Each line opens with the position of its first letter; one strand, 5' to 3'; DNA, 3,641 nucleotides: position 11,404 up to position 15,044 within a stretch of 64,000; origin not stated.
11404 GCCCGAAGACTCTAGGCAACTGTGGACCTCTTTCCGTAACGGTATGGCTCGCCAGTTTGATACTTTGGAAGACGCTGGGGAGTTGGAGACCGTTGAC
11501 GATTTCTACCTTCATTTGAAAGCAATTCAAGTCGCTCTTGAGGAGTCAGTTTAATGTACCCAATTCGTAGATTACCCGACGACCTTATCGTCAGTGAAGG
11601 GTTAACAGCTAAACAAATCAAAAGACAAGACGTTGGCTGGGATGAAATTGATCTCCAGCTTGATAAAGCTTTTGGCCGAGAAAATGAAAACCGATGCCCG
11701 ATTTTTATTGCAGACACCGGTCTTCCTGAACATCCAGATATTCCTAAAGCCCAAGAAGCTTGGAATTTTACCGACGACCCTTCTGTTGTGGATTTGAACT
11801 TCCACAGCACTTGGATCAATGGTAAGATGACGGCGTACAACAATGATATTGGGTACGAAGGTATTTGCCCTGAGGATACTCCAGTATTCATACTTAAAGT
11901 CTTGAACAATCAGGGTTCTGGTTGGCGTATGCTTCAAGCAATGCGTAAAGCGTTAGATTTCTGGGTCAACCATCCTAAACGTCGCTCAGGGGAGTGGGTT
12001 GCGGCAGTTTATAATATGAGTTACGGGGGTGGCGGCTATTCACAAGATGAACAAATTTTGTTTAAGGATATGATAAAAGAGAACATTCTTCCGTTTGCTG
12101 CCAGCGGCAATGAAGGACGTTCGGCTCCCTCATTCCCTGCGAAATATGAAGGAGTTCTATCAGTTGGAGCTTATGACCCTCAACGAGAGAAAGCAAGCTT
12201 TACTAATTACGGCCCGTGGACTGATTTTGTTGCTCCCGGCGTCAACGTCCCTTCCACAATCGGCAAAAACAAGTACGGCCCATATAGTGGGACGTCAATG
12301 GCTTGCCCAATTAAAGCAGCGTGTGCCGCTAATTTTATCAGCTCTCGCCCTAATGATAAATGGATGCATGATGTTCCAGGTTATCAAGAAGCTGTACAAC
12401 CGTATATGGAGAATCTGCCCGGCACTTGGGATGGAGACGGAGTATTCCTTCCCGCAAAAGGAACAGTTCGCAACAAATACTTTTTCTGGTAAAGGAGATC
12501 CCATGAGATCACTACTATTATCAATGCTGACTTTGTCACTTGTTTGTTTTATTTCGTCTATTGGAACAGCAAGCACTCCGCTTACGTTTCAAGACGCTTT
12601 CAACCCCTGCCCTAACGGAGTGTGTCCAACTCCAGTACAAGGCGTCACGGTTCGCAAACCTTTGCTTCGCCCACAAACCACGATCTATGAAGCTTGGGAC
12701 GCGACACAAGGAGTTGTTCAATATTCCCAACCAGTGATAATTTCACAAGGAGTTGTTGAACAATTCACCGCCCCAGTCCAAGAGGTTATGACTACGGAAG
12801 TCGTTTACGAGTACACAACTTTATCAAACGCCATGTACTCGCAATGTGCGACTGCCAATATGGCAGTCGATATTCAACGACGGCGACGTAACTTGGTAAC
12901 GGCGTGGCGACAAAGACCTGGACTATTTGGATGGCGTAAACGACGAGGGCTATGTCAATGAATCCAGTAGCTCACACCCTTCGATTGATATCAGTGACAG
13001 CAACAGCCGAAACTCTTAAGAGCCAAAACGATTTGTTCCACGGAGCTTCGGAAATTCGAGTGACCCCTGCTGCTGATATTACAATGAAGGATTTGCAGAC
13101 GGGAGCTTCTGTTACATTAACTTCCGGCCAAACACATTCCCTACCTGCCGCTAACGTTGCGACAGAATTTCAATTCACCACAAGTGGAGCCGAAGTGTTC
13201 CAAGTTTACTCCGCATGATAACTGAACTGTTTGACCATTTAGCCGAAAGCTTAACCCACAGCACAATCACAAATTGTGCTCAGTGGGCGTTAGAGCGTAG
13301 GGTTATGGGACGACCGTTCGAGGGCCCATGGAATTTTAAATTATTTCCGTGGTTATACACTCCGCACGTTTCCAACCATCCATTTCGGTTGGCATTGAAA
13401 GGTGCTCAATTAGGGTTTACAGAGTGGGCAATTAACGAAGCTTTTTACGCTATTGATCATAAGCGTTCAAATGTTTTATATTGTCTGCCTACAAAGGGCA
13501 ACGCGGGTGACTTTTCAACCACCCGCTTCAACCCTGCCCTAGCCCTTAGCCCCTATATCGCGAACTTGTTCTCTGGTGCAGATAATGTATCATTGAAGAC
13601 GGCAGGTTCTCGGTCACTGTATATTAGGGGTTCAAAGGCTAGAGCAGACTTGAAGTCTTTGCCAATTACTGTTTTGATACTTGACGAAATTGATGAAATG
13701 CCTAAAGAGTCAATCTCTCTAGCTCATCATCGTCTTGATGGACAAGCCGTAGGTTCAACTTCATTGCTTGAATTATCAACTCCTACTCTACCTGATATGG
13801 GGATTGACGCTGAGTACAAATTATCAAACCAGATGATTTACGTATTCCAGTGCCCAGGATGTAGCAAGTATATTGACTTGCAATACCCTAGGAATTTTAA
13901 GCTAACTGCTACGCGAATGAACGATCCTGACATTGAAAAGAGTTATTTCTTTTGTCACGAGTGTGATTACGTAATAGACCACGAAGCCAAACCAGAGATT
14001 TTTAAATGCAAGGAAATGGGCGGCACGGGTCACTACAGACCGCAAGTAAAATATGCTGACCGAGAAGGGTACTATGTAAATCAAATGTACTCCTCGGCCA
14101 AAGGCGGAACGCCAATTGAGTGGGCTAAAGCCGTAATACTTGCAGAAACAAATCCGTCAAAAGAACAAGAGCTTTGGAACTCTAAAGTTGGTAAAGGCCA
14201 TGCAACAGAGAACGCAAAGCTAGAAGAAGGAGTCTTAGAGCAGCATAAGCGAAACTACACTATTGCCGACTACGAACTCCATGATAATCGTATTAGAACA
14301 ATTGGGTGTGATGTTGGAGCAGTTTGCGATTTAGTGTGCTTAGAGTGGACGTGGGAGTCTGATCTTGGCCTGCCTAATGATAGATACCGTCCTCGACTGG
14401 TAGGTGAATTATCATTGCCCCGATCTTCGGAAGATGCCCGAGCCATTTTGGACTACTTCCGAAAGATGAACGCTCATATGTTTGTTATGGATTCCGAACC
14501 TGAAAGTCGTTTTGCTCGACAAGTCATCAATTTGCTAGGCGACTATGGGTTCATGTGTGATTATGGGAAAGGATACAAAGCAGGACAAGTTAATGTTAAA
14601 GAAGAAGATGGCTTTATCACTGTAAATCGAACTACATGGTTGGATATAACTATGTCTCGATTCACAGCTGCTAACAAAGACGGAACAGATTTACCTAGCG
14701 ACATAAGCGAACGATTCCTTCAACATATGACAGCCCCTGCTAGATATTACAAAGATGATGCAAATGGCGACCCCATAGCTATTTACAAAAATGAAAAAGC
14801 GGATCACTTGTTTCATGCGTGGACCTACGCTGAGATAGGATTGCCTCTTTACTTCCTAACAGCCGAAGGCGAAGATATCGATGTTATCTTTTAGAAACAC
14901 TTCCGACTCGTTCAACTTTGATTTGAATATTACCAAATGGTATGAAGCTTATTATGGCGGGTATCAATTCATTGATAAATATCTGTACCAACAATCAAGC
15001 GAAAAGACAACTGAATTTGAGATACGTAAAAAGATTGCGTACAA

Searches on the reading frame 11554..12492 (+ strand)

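Call 62: search_protein_families(library=phrogs, proteins=[window:11554-12492:+], max_evalue=0.00001)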
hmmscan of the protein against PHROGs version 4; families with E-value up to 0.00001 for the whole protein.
window:11554-12492:+ (312 aa): 1 family
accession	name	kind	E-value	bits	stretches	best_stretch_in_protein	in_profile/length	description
phrog_3677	-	other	1.4e-38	133.4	1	26-269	573-815/1125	protease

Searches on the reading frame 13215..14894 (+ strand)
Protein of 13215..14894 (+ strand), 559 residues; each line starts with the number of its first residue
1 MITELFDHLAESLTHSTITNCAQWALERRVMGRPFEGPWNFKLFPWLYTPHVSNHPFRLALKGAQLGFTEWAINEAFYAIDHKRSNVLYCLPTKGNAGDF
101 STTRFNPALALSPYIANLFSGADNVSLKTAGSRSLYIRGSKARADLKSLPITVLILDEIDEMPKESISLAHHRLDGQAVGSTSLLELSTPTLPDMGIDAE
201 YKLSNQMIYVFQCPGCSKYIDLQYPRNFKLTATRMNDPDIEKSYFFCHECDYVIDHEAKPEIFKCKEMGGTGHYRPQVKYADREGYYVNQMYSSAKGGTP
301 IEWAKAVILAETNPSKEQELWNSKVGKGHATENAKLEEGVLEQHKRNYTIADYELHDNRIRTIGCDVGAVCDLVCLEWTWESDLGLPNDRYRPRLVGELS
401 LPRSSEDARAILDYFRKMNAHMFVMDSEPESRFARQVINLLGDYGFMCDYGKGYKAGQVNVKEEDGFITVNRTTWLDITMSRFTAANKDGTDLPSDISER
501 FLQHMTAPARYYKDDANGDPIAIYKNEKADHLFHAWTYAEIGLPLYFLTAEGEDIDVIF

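Call 11: search_protein_families(library=phrogs, proteins=[window:13215-14894:+], max_evalue=0.001)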
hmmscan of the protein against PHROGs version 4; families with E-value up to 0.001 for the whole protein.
window:13215-14894:+ (559 aa): 6 families
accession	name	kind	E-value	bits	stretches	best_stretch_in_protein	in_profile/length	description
phrog_675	-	head and packaging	2.3e-69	235.2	1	16-543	19-547/576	terminase large subunit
phrog_15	-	head and packaging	1.5e-34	120.6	1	61-350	405-706/1330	terminase large subunit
phrog_12876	-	head and packaging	1.4e-12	48.8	1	97-225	6-132/235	terminase large subunit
phrog_2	-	head and packaging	8.2e-09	35.8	1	40-165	263-378/807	terminase large subunit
phrog_21311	-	head and packaging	1.4e-06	29.4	1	92-259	2-182/218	terminase large subunit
phrog_4145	-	head and packaging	0.0003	21.1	1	61-159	75-180/209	terminase large subunit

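Call 39: search_dna_similar(query=window:13215-14894:+, collection=phages, mode=protein, max_rows=25)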
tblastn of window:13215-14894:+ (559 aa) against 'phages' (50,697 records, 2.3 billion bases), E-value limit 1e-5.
Records with a match: 568; places in all: 569; records where one place covers at least 80% of the query: 222.
Best place of each record, by identity: <60% 568.
By first word of the organism name: Staphylococcus 220; Bacillus 207; Enterococcus 38; Pseudomonas 32; Bacteriophage 15; Lactobacillus 14; Ralstonia 11; Wolbachia 5; Fusobacterium 3; Acidithiobacillus 3; and 15 more.
By host as written in the record: Staphylococcus aureus 76; - 50; Bacillus cereus 25; Bacillus subtilis 22; Pseudomonas aeruginosa 22; Bacillus thuringiensis subsp. kurstaki 20; Staphylococcus sp. 12; Staphylococcus carnosus TM300 12; and 154 more.
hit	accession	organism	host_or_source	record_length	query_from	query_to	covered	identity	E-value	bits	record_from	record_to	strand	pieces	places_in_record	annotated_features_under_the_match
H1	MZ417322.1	Staphylococcus phage PG-2021_19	Mammaliicoccus vitulinus C5817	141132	45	543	89%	23.9%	2e-8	64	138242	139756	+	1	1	record has no annotation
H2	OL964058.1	Bacillus phage vB_BtM_BMBsp2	Bacillus thuringiensis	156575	17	543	94%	22.5%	9e-10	68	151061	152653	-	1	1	terminase large subunit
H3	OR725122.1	Bacillus phage BC-VP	Bacillus cereus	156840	17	543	94%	22.5%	9e-10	68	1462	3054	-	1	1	terminase large subunit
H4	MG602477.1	Bacillus phage BCP01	Bacillus cereus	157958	17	543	94%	22.5%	9e-10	68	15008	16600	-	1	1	DNA replication/modification protein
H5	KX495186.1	Bacillus phage PK16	Bacillus cereus ATCC 21772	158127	17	543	94%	22.5%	9e-10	68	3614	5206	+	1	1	putative terminase large subunit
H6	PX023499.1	Bacillus phage PHZU0001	Bacillus sp.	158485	17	543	94%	22.5%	9e-10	68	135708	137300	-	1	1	record has no annotation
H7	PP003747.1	Bacillus phage Z3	Bacillus cereus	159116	17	543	94%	22.5%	9e-10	68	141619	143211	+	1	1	putative terminase large subunit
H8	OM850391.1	Staphylococcus phage O1-102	Staphylococcus aureus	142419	45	543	89%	23.7%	1e-8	64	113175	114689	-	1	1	record has no annotation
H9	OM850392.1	Staphylococcus phage B2-102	Staphylococcus aureus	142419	45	543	89%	23.7%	1e-8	64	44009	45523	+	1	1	record has no annotation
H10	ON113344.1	Staphylococcus phage T2-102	Staphylococcus aureus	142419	45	543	89%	23.7%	1e-8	64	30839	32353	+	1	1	record has no annotation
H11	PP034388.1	Staphylococcus phage CF7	Staphylococcus succinis PJI isolate 7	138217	45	543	89%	23.7%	3e-8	63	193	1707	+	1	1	terminase large subunit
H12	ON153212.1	Staphylococcus phage KMSP1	Staphylococcus aureus food isolate 1 ...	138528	45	543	89%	23.7%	3e-8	63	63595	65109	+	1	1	DNA packaging protein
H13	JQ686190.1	Staphylococcus phage G15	Staphylococcus aureus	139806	45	543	89%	23.7%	3e-8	63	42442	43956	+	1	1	putative terminase large subunit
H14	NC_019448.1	Staphylococcus phage G15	Staphylococcus aureus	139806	45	543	89%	23.7%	3e-8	63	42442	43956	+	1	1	terminase large subunit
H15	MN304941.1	Staphylococcus phage vB_SauH_IME522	Staphylococcus aureus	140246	45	543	89%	23.7%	3e-8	63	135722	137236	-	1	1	putative terminase large subunit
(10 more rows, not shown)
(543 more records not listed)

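Call 101: find_related_loci(query=window:13215-14894:+, collection=viral_contigs, flank=10000)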
Query window:13215-14894:+ (559 aa) in viral_contigs; peptide patterns used: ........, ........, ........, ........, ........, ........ (x = any residue, [..] = any of these).
1 stretches matched a pattern, but none encodes a relative of the query by tblastn (E <= 1e-3).
